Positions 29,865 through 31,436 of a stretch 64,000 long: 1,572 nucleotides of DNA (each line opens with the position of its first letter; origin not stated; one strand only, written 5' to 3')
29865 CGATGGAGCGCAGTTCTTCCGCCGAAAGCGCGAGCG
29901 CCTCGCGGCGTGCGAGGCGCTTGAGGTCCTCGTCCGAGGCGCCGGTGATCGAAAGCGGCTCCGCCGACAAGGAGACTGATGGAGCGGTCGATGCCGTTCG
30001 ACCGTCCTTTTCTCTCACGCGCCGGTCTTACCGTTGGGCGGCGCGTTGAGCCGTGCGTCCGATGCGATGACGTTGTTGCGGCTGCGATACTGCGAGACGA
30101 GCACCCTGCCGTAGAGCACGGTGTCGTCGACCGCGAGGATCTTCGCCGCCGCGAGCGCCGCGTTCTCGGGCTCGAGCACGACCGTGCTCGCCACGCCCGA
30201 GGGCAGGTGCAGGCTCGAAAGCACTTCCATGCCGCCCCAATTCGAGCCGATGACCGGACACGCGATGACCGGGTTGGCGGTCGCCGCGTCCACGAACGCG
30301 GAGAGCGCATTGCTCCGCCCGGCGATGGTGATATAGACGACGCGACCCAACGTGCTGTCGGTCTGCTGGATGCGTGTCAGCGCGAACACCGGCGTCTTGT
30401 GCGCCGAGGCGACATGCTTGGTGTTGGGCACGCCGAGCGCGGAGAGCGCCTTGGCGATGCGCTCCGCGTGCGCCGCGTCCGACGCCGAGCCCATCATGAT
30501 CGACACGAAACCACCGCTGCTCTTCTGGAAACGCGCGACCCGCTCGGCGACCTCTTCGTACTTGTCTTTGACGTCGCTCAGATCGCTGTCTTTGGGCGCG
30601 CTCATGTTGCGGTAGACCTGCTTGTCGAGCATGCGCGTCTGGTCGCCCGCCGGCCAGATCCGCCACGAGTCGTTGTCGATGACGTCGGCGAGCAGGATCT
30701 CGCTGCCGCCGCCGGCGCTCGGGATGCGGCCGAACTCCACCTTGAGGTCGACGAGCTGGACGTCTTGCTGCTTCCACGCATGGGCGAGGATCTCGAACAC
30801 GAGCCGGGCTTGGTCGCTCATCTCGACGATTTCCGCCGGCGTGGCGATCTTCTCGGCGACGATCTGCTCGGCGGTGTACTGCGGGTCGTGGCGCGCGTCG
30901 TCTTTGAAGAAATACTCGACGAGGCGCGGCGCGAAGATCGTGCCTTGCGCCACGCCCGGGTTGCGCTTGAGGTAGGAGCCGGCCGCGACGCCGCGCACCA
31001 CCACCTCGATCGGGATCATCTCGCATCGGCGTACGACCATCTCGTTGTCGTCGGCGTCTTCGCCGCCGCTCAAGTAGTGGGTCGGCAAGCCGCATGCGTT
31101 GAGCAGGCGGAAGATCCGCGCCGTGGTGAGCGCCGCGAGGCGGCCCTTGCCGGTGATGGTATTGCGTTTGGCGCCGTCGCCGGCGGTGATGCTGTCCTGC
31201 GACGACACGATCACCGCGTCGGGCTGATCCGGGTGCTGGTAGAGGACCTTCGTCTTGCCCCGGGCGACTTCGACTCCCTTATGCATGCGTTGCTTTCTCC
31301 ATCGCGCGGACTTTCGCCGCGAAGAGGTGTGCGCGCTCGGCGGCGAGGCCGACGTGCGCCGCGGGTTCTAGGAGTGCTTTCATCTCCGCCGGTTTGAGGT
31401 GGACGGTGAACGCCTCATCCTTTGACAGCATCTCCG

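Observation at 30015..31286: Animal-type PAICS (PurC fused to class II PurE) in a bacterial pur operon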

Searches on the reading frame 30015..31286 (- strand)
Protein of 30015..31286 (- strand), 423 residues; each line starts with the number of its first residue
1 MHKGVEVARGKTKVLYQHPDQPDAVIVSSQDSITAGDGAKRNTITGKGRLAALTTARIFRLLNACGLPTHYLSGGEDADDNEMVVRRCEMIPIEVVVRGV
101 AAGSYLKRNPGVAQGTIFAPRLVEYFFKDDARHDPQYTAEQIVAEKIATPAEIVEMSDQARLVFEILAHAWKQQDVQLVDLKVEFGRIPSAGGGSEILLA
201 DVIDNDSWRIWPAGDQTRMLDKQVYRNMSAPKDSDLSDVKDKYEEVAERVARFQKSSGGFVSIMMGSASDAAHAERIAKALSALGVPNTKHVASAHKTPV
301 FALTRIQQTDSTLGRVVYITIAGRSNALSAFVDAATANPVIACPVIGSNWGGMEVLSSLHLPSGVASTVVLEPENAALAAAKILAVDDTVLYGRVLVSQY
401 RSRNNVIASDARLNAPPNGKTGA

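Call 3: search_protein_families(library=pfam, proteins=[window:30015-31286:-], max_evalue=0.01)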
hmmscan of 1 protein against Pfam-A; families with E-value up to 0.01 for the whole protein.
window:30015-31286:- (423 aa): 2 families
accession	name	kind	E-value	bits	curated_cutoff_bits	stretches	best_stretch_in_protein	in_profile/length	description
PF01259.24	SAICAR_synt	-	2.4e-62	211.2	20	1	7-248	2-231/233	SAICAR synthetase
PF00731.26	AIRC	-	6.7e-32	110.5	30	1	261-397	2-140/148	AIR carboxylase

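Call 4: search_protein_families(library=ncbifam, proteins=[window:30015-31286:-], max_evalue=0.01)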
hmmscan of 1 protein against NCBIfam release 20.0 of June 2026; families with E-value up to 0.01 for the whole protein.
window:30015-31286:- (423 aa): 8 families
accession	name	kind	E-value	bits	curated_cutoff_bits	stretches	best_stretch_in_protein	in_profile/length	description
TIGR00081.1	purC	equivalog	6.2e-42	143.9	189.9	1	6-228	7-236/279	phosphoribosylaminoimidazolesuccinocarboxamide synthase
TIGR01162.1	purE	equivalog_domain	7.7e-34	116.5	149.6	1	261-413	1-155/156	5-(carboxyamino)imidazole ribonucleotide mutase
NF009251.0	PRK12607.1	equivalog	1.1e-15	57.3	371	1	6-218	18-234/315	phosphoribosylaminoimidazolesuccinocarboxamide synthase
NF010568.0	PRK13961.1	equivalog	1.9e-12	47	251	1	6-231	15-260/297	phosphoribosylaminoimidazolesuccinocarboxamide synthase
NF033503.1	LarB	equivalog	1.6e-06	28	175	1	253-380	74-200/209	nickel pincer cofactor biosynthesis protein LarB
NF010567.0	PRK13960.1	equivalog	7e-05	21.8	581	1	161-219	220-281/367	phosphoribosylaminoimidazolesuccinocarboxamide synthase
TIGR02735.1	purC_vibrio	equivalog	0.00048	19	394.2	1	154-215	212-274/365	phosphoribosylaminoimidazolesuccinocarboxamide synthase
NF010566.0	PRK13959.1-4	equivalog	0.0041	16.3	546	0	38-97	35-92/339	phosphoribosylaminoimidazolesuccinocarboxamide synthase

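Call 5: search_solved_structures(query=window:30015-31286:-, max_evalue=0.001, show_alignments=2)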
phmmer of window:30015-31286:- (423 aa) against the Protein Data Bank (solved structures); distinct sequences matched with E-value up to 0.001: 50.
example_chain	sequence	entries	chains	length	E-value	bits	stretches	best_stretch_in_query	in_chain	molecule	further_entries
2h31_A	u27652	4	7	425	3.1e-90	306.2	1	4-398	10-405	Multifunctional protein ADE2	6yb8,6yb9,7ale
4ja0_A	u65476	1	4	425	1.1e-89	304.4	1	7-413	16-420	Phosphoribosylaminoimidazole carboxylase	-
2ywv_A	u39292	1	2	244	6.9e-36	127.3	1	9-250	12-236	Phosphoribosylaminoimidazole succinocarboxamide synthetase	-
2yzl_A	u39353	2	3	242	5.5e-33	117.7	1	9-250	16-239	Phosphoribosylaminoimidazole-succinocarboxamide synthase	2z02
3nua_A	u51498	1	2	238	1.6e-30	109.6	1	9-227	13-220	Phosphoribosylaminoimidazole-succinocarboxamide synthase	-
3rg8_A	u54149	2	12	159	6.6e-30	107.6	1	261-413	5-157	Phosphoribosylaminoimidazole carboxylase, PurE protein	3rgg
5c5d_A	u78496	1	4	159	2.3e-29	105.8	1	261-413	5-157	phosphoribosylaminoimidazole carboxylase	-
3u54_A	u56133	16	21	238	2.5e-29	105.7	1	3-250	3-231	Phosphoribosylaminoimidazole-succinocarboxamide synthase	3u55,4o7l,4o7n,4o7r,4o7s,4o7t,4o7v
1kut_A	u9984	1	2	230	5.3e-28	101.3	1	10-248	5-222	Phosphoribosylaminoimidazole-succinocarboxamide synthase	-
4fe2_A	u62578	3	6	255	6.1e-28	101.1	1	8-228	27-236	Phosphoribosylaminoimidazole-succinocarboxamide synthase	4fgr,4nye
3kre_A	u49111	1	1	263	9.3e-25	90.6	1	6-227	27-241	Phosphoribosylaminoimidazole-succinocarboxamide synthase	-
2gqr_A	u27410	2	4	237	5.1e-22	81.6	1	1-227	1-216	Phosphoribosylaminoimidazole-succinocarboxamide synthase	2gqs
3trh_A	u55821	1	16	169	7.7e-19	71.2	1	260-410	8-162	Phosphoribosylaminoimidazole carboxylase carboxyltransferase subunit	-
2ywx_A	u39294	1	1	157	2.1e-15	59.9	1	261-413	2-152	Phosphoribosylaminoimidazole carboxylase catalytic subunit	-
3kuu_A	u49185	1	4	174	1.1e-12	50.9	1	257-398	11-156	Phosphoribosylaminoimidazole carboxylase catalytic subunit PurE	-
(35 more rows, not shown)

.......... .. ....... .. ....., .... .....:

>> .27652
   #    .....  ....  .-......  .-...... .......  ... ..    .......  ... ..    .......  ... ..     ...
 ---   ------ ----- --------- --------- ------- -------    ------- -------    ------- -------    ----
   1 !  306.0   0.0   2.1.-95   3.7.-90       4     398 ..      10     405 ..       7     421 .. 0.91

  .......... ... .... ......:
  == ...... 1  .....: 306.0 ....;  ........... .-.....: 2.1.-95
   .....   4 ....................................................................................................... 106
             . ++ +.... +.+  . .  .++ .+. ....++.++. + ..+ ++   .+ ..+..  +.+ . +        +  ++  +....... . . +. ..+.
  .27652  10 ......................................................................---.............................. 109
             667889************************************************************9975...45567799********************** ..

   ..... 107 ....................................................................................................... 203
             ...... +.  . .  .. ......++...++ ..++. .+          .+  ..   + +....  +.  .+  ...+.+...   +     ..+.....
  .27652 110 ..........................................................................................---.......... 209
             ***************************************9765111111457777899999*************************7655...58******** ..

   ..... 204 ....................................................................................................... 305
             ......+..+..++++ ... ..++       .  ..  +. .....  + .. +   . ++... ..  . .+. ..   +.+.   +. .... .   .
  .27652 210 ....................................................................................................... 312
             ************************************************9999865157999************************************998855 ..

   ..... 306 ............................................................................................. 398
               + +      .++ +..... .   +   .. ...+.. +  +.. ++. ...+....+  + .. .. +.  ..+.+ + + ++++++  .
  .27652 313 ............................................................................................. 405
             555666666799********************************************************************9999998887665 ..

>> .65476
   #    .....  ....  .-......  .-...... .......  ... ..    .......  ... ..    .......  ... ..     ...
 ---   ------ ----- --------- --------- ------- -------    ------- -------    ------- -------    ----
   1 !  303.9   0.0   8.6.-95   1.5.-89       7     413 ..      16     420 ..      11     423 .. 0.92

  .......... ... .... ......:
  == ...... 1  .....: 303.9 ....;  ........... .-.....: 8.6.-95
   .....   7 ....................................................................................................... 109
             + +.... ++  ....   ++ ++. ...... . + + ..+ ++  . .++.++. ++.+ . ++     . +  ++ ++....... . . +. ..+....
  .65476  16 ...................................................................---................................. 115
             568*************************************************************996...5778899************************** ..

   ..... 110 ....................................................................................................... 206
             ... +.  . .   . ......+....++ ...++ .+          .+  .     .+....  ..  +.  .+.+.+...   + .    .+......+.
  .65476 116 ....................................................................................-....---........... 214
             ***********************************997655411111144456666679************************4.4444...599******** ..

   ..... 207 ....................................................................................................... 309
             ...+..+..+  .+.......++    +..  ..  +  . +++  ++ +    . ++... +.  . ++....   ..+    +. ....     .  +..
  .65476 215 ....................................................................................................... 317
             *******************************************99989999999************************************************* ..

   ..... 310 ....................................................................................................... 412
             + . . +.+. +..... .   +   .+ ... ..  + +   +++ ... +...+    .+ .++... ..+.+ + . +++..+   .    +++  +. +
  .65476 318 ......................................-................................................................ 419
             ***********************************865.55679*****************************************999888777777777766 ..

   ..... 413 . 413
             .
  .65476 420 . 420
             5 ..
